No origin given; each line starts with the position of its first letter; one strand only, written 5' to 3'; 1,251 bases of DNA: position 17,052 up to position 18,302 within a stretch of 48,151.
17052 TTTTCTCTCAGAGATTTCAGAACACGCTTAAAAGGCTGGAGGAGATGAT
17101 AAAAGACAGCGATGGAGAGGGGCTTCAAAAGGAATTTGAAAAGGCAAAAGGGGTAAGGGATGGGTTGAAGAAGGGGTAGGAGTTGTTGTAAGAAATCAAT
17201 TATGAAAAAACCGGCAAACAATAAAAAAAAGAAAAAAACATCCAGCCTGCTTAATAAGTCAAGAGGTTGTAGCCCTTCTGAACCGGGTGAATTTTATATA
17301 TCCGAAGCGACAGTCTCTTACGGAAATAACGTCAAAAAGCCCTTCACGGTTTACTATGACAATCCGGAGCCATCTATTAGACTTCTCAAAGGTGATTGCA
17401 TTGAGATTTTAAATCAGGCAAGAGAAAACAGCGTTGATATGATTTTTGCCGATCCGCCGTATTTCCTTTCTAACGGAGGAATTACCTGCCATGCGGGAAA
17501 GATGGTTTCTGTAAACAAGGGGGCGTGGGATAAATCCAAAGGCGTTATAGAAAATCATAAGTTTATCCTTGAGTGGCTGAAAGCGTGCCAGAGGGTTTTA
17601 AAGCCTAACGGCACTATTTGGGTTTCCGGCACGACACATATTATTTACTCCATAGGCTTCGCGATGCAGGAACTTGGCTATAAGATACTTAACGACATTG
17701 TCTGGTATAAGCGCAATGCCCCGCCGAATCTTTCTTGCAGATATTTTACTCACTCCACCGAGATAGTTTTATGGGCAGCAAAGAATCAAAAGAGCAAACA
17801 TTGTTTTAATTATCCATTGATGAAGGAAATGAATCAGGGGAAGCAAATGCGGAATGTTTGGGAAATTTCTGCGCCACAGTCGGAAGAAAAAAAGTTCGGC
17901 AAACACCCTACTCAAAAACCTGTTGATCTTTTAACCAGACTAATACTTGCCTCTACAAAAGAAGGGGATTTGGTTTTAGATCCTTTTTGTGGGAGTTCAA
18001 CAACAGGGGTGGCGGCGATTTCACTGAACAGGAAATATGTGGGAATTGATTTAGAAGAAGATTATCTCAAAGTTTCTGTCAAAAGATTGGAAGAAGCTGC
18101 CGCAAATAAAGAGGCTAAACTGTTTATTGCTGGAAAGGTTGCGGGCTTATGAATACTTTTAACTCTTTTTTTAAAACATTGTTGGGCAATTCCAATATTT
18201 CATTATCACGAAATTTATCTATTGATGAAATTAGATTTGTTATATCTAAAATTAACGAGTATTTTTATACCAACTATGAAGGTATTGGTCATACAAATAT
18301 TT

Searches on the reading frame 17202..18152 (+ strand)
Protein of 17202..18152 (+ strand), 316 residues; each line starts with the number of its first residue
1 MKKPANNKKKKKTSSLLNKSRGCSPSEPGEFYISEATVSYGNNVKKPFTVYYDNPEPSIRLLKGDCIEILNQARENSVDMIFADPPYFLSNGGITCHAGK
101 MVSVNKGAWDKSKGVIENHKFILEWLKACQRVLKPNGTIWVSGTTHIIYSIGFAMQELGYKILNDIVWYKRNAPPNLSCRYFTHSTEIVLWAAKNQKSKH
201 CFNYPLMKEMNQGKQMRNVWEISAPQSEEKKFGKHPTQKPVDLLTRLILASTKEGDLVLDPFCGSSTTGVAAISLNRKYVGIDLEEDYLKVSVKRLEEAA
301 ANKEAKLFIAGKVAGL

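Call 53: search_protein_families(library=pfam, proteins=[window:17202-18152:+])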
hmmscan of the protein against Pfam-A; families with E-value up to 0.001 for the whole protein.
window:17202-18152:+ (316 aa): 4 families
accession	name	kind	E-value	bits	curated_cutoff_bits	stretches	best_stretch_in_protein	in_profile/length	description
PF01555.25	N6_N4_Mtase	-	4.2e-61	207.1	26.7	1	78-293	1-220/221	DNA methylase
PF03602.21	Cons_hypoth95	-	2.2e-05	24.7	24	0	249-309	36-97/182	Conserved hypothetical protein 95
PF13847.12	Methyltransf_31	-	2.8e-05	24.3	27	0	254-299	3-51/145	Methyltransferase domain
PF01170.24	UPF0020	-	0.00011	22.5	22.3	0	249-306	23-78/197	RMKL-like, methyltransferase domain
